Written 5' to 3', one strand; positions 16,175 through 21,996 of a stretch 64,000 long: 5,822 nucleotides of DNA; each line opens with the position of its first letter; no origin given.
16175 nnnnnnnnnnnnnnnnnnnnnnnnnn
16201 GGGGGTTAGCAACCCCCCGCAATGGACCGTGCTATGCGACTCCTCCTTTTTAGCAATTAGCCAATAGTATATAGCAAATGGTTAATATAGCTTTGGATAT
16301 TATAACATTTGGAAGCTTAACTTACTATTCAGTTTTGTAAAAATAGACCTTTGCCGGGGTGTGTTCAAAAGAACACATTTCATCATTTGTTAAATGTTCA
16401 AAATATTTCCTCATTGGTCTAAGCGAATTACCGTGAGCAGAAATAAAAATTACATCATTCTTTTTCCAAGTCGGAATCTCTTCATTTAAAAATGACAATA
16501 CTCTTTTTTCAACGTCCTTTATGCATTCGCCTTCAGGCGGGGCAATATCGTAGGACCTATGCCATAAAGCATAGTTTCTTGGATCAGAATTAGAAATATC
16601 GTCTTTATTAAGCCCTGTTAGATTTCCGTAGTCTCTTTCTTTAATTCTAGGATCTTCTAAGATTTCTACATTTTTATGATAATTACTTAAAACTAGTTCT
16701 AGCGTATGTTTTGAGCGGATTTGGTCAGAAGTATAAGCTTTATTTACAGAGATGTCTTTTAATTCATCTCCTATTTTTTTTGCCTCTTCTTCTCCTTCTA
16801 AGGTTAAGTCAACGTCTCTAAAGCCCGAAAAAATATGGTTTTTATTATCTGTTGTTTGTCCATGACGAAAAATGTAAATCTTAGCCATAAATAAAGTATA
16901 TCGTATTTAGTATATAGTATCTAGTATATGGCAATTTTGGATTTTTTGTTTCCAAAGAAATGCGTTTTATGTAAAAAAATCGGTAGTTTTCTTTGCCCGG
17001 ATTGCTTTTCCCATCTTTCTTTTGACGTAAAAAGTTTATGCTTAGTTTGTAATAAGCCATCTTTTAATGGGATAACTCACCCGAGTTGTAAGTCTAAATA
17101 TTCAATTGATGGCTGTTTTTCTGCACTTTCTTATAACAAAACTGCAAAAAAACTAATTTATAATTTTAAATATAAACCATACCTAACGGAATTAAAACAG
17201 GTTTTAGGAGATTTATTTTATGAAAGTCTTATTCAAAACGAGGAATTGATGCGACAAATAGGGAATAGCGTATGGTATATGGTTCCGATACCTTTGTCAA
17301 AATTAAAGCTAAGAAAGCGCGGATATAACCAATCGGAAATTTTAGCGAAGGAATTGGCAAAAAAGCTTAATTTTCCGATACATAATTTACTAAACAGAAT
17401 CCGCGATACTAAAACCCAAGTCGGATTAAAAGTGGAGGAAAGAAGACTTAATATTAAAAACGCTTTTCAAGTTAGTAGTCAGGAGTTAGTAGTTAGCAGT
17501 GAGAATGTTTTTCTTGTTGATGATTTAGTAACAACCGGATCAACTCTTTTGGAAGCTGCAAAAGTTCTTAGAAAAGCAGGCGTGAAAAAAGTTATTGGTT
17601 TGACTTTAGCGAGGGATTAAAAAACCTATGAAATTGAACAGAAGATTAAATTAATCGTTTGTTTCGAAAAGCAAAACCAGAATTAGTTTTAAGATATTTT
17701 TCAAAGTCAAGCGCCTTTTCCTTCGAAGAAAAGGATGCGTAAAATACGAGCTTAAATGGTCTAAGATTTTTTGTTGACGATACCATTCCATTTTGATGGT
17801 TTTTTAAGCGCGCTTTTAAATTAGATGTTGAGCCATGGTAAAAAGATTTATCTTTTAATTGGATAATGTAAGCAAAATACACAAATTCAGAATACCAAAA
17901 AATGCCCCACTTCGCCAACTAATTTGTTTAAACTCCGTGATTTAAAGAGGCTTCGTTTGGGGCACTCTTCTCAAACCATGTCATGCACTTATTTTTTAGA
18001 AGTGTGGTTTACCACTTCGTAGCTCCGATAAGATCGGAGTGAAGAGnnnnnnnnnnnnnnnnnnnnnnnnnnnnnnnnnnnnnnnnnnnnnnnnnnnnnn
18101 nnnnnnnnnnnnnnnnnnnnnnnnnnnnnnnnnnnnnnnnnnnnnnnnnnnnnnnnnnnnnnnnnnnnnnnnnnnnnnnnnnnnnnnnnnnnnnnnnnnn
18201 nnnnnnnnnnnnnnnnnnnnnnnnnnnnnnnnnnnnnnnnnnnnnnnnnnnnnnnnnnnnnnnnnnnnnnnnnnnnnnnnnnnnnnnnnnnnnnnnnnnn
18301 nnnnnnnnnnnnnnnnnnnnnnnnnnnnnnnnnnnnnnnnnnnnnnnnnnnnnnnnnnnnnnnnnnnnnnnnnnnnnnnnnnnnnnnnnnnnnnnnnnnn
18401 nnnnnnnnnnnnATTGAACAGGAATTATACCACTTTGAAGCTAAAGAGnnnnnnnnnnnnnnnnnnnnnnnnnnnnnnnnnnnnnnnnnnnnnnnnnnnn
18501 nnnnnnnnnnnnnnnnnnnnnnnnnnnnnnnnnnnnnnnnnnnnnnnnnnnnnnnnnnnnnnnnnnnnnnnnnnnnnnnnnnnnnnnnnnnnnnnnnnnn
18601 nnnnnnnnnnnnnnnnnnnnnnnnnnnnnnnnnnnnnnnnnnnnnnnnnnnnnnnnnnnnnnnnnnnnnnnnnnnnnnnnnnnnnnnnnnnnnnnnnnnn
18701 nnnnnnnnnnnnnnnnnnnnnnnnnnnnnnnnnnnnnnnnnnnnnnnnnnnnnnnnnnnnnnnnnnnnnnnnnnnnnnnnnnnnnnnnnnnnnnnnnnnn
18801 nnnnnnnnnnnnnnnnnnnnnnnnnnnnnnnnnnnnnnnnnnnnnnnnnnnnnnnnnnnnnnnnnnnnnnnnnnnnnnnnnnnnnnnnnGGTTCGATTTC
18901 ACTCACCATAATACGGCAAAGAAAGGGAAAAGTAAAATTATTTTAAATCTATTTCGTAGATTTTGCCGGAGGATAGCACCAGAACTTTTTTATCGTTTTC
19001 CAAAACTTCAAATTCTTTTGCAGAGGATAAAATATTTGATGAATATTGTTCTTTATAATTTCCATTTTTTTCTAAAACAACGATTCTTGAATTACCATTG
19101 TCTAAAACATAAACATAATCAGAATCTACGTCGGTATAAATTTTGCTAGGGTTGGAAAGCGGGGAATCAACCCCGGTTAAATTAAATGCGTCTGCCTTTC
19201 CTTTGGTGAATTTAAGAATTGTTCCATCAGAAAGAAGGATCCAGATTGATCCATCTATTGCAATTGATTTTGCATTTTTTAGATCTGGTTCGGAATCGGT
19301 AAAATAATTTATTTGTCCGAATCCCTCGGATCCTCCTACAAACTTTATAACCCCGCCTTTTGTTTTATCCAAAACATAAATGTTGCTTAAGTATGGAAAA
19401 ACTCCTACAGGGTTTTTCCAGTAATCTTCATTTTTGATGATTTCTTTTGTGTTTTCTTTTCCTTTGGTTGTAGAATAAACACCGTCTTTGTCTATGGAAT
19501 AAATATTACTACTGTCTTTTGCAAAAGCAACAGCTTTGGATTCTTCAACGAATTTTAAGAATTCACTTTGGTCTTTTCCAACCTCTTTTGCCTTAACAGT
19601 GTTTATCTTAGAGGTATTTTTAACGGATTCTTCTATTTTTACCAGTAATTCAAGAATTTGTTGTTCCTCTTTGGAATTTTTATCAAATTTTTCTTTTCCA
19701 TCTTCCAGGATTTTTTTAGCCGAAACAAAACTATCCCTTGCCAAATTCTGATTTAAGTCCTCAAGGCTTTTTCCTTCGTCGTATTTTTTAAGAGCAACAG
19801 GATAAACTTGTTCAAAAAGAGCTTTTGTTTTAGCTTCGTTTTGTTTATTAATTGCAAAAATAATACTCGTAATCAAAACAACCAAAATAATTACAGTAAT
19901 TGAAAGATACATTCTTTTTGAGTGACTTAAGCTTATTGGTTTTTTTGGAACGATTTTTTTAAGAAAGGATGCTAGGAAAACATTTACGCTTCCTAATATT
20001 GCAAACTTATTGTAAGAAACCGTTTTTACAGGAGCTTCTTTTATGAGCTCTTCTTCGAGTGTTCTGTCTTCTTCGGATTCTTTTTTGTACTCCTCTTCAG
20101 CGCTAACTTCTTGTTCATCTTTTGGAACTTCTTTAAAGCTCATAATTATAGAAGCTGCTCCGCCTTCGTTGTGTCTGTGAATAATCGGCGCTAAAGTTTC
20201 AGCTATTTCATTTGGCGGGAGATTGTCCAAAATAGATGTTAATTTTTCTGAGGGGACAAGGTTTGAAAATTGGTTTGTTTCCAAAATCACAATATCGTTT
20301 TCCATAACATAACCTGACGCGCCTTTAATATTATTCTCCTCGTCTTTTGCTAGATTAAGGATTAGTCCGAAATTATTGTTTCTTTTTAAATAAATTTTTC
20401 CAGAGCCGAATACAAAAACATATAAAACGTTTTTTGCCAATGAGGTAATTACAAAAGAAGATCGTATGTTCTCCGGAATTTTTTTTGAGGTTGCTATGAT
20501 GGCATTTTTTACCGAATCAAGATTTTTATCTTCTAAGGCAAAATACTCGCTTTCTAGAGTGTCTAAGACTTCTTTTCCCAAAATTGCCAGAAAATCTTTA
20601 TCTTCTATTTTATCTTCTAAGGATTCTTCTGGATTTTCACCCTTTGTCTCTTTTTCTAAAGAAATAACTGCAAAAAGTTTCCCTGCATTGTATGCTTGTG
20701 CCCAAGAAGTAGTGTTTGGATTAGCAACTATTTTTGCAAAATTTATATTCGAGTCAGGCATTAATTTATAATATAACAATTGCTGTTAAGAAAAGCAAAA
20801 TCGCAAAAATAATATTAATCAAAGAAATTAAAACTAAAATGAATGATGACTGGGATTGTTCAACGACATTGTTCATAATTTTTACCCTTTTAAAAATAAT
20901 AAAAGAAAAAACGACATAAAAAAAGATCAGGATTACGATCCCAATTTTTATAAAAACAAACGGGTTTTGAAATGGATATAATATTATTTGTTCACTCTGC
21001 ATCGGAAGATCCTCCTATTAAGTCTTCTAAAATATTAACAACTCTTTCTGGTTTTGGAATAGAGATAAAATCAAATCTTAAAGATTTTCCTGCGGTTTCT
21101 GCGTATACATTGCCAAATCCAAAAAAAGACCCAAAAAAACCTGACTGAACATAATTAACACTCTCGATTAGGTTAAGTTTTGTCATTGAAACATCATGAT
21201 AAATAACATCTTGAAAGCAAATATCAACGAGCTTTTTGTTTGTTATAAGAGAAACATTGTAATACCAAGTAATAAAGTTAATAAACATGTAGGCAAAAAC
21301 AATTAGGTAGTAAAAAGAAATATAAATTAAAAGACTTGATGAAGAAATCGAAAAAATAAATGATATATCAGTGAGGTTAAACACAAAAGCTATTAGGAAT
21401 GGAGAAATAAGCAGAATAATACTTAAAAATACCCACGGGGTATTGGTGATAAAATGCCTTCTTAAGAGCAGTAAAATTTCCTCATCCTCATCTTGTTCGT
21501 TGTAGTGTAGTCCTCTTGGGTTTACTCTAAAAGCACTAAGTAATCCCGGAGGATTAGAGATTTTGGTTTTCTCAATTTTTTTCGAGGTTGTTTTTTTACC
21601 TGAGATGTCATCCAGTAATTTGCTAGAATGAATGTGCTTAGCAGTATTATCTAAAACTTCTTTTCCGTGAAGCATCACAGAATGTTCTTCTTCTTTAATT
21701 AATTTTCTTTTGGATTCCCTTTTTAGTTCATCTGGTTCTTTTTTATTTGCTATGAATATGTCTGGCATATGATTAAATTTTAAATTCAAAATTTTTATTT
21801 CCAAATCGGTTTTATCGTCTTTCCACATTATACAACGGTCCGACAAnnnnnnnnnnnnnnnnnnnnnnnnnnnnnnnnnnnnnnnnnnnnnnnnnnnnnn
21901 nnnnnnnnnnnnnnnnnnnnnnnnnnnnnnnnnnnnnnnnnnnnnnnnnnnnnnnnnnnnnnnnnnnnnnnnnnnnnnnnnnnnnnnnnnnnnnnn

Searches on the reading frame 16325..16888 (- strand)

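Call 6: search_protein_families(library=pfam, proteins=[window:16325-16888:-], max_evalue=0.01)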
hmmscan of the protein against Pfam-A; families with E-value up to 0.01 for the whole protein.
window:16325-16888:- (187 aa): 2 families
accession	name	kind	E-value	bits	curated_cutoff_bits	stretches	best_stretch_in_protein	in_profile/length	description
PF00300.27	His_Phos_1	-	4.5e-37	128.1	21.7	1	4-183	1-178/194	Histidine phosphatase superfamily (branch 1)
PF06180.16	CbiK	-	0.0074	16.1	26.2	0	36-60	24-48/262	Cobalt chelatase (CbiK)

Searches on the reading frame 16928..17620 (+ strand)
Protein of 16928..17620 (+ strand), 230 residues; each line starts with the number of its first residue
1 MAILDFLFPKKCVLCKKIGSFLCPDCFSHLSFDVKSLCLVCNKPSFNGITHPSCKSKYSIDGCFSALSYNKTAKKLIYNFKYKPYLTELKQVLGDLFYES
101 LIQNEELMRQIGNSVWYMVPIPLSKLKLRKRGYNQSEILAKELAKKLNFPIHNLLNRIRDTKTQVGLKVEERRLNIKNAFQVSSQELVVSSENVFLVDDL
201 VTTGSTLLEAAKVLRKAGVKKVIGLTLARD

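Call 6: search_protein_families(library=pfam, proteins=[window:16928-17620:+], max_evalue=0.01)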
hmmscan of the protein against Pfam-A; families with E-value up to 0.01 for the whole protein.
window:16928-17620:+ (230 aa): 4 families
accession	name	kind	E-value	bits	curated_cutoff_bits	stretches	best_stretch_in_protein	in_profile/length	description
PF00156.33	Pribosyltran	-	6.7e-10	38.9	26.3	1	136-228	40-124/158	Phosphoribosyl transferase domain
PF18912.6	DZR_2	-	3.7e-09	36.7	27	1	3-54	1-55/56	Double zinc ribbon domain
PF14681.12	UPRTase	-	0.0013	18.6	27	1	165-222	96-153/206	Uracil phosphoribosyltransferase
PF15609.12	PRTase_2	-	0.0024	17.9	28.8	1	180-220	108-148/188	Phosphoribosyl transferase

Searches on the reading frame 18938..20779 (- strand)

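Call 6: search_protein_families(library=pfam, proteins=[window:18938-20779:-], max_evalue=0.01)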
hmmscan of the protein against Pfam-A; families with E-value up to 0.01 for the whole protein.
window:18938-20779:- (613 aa): 1 family
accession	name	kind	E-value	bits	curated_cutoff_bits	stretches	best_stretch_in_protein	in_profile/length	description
PF01436.27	NHL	-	0.0044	17.4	20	0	541-568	1-27/28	NHL repeat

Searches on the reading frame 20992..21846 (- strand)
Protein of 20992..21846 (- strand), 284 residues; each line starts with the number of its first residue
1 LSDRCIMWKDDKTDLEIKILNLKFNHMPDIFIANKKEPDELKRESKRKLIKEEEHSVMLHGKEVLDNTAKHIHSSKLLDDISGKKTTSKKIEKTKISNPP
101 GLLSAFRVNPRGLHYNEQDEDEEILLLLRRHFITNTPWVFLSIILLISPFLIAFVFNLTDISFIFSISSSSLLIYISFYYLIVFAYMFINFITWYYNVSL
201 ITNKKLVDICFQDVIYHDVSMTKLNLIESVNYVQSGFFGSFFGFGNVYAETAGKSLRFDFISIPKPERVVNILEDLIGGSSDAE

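Call 6: search_protein_families(library=pfam, proteins=[window:20992-21846:-], max_evalue=0.01)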
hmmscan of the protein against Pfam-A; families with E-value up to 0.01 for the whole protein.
window:20992-21846:- (284 aa): 1 family
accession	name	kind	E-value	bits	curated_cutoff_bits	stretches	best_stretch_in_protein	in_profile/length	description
PF03703.20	bPH_2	-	0.00044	20.9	22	1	224-272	29-77/78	Bacterial PH domain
